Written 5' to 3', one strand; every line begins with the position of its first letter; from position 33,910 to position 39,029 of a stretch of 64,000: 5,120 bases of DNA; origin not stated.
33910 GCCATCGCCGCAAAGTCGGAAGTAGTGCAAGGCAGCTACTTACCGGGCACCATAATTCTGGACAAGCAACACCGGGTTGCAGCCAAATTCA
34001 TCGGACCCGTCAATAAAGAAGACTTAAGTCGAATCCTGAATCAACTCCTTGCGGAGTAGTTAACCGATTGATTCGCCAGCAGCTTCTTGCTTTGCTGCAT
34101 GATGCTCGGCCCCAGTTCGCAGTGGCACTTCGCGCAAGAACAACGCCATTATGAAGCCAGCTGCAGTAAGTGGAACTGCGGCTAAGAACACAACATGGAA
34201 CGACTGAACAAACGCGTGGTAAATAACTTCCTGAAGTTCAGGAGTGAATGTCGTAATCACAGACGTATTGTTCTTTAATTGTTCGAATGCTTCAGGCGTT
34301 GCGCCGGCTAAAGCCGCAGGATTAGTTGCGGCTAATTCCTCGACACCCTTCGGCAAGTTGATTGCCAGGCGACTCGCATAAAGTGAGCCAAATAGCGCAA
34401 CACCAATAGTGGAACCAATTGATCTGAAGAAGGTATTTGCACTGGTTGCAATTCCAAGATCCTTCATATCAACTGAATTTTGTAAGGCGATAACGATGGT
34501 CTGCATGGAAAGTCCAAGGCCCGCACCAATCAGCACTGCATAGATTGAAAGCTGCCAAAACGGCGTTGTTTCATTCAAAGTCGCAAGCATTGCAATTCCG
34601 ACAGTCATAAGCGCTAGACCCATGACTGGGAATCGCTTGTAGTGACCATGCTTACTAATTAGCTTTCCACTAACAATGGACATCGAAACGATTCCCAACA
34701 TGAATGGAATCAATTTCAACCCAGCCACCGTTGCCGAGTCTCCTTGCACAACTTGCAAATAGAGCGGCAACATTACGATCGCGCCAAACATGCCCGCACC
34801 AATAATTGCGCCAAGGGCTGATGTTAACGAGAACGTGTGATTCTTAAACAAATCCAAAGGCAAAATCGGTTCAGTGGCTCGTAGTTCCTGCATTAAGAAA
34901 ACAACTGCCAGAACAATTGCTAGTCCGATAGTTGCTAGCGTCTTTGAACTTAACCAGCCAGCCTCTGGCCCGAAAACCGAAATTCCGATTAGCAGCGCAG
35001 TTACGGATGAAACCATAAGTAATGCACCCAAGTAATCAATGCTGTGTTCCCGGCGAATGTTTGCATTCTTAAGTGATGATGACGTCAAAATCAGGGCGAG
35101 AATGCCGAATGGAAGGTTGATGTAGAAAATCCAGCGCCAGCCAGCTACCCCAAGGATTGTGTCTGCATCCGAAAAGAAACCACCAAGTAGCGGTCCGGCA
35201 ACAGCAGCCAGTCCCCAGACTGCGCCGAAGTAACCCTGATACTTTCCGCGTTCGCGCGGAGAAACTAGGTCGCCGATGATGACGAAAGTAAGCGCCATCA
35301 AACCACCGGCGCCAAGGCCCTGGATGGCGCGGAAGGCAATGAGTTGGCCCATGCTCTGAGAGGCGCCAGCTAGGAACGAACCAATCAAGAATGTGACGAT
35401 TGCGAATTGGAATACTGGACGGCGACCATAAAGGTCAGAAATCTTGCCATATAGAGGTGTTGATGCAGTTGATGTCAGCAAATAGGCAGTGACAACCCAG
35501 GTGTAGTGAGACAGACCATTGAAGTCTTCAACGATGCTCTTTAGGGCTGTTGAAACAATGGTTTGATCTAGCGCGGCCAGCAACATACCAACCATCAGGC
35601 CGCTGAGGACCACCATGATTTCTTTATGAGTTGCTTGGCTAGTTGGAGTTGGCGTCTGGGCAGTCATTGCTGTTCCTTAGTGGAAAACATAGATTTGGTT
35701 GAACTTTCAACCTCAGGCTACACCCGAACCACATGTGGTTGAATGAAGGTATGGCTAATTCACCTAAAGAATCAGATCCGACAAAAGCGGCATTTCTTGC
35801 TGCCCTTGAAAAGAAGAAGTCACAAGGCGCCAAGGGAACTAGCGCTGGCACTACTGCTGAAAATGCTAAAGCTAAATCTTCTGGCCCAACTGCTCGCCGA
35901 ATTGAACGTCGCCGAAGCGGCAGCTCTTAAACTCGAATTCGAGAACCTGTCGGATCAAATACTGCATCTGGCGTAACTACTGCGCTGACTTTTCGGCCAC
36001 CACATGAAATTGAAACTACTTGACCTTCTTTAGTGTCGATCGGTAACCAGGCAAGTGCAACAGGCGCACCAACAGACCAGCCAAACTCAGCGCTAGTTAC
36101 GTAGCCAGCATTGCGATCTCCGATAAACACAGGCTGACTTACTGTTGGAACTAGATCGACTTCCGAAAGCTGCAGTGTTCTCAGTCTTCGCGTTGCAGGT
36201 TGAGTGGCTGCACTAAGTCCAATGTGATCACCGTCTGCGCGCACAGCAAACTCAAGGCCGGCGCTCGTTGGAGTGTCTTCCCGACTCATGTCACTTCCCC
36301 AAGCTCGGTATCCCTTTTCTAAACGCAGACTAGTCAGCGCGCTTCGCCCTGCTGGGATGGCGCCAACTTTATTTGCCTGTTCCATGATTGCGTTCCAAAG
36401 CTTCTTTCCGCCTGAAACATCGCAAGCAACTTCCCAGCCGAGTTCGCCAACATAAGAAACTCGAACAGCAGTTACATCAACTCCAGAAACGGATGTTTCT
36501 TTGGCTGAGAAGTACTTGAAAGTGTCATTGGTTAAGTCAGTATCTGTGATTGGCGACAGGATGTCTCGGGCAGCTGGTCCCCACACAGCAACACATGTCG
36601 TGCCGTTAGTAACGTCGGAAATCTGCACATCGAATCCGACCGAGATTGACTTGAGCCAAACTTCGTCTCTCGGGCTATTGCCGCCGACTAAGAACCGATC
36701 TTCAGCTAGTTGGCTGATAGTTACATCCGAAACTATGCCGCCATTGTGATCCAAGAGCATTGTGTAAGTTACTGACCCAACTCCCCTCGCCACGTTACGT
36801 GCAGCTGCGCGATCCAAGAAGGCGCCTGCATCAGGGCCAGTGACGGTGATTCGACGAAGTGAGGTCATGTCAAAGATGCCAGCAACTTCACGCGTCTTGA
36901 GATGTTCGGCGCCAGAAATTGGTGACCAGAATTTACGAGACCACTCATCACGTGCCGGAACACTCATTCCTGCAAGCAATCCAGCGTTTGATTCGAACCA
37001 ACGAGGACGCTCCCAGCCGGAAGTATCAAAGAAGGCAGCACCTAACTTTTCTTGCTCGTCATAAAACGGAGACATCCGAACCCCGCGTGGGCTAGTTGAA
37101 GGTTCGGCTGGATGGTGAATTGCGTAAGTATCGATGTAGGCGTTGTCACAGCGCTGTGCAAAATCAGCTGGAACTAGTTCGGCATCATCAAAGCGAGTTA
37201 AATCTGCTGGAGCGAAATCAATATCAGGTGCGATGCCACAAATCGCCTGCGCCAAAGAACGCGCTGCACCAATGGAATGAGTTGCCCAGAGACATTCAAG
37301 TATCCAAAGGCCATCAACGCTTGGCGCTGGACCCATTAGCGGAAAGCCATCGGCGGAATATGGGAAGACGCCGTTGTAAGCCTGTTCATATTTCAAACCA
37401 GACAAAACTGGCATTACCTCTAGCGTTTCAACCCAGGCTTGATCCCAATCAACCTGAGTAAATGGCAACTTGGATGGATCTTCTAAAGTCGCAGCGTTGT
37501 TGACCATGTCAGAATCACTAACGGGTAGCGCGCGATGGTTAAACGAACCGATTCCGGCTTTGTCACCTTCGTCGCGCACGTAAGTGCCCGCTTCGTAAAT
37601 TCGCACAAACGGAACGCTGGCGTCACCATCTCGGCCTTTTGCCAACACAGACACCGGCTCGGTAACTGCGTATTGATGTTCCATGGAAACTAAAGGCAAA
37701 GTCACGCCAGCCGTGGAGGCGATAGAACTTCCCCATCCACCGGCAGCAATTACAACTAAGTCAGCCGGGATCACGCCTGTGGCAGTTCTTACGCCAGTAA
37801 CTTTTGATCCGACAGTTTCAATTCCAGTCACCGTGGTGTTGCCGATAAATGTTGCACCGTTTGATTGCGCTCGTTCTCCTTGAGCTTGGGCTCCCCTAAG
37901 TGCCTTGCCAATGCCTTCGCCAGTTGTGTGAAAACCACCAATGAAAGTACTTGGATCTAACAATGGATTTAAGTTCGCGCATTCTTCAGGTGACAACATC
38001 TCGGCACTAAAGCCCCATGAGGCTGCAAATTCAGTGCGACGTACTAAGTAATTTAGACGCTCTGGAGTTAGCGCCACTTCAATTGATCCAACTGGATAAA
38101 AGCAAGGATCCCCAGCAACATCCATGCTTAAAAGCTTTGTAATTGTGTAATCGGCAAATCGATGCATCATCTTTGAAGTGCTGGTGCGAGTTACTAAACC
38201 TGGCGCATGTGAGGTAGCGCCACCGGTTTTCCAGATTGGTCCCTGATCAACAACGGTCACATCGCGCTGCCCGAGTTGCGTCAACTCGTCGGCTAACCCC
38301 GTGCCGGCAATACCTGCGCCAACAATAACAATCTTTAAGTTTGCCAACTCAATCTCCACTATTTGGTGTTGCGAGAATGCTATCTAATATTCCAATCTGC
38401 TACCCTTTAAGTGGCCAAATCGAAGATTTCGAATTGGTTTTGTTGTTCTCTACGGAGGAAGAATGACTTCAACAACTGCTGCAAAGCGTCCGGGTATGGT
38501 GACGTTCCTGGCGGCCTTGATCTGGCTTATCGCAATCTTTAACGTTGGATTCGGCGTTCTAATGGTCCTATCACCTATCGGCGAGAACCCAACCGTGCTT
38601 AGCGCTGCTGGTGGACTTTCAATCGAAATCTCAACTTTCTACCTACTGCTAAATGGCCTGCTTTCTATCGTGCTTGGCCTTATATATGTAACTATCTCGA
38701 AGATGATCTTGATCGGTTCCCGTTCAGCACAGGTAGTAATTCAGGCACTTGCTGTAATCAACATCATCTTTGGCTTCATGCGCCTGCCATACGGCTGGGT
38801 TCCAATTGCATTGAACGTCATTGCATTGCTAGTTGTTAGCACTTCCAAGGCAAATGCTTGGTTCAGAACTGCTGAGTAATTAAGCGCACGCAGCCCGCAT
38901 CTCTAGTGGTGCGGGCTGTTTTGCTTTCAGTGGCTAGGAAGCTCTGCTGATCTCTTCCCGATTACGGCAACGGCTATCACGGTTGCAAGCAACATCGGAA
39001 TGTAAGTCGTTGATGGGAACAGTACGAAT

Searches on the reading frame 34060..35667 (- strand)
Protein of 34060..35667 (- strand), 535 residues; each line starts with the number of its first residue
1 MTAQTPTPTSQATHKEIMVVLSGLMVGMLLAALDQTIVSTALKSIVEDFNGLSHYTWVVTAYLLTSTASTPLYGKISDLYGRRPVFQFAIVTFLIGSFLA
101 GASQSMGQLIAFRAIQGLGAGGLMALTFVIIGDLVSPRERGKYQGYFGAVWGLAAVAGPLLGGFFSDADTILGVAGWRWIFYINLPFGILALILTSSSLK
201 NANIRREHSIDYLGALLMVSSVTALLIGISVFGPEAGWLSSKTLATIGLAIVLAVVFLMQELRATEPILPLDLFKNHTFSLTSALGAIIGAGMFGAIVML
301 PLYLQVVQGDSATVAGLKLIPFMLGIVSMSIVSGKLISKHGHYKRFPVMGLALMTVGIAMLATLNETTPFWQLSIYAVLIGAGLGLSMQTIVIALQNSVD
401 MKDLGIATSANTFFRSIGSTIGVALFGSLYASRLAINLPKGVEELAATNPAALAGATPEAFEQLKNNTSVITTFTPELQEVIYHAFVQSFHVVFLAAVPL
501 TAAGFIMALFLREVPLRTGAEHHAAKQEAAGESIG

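Call 9: search_protein_families(library=pfam, proteins=[window:34060-35667:-], max_evalue=0.001)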
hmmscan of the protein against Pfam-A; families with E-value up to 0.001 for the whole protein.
window:34060-35667:- (535 aa): 3 families
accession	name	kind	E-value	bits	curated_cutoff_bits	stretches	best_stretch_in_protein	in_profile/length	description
PF07690.21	MFS_1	-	1.4e-50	172.6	33.4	1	24-422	1-346/347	Major Facilitator Superfamily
PF00083.30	Sugar_tr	-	7.3e-15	55.2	22.3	1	53-194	46-187/452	Sugar (and other) transporter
PF06609.19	TRI12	-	9.9e-14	51.1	23.2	1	37-514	62-556/599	Fungal trichothecene efflux pump (TRI12)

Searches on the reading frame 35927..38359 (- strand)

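Call 9: search_protein_families(library=pfam, proteins=[window:35927-38359:-], max_evalue=0.001)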
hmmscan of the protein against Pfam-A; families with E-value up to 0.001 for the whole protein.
window:35927-38359:- (810 aa): 8 families
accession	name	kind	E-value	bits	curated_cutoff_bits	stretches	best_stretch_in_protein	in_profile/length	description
PF01571.26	GCV_T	-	1.6e-76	257.4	25.6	1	432-705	1-255/255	Aminomethyltransferase folate-binding domain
PF01266.30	DAO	-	4.4e-45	155.2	27.9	1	9-371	1-352/353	FAD dependent oxidoreductase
PF08669.17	GCV_T_C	-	7.2e-13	48.7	25.9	1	724-802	1-80/80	Glycine cleavage T-protein C-terminal barrel domain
PF16350.10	FAO_M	-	1.7e-09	38.1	27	1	378-430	4-56/56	FAD dependent oxidoreductase central domain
PF07992.20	Pyr_redox_2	-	1.1e-06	28.7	26.1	0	9-41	2-33/291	Pyridine nucleotide-disulphide oxidoreductase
PF00070.33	Pyr_redox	-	6.2e-06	27.1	22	0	9-40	1-31/82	Pyridine nucleotide-disulphide oxidoreductase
PF13454.12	NAD_binding_9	-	0.00038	20.9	21.8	0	11-66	1-60/155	FAD-NAD(P)-binding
PF13450.12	NAD_binding_8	-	0.00093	19.9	21.9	0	12-47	1-33/68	NAD(P)-binding Rossmann-like domain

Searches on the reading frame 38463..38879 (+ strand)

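Call 9: search_protein_families(library=pfam, proteins=[window:38463-38879:+], max_evalue=0.001)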
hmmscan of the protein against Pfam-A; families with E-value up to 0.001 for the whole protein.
window:38463-38879:+ (138 aa): 0 families

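Call 40: search_protein_families(library=pfam, proteins=[window:38463-38879:+], max_evalue=1)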
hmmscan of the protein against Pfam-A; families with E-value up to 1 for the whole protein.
window:38463-38879:+ (138 aa): 1 family
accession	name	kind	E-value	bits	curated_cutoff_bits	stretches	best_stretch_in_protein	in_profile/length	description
PF23636.1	DUF7144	-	0.0022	18.6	27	1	12-124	1-104/115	Domain of unknown function (DUF7144)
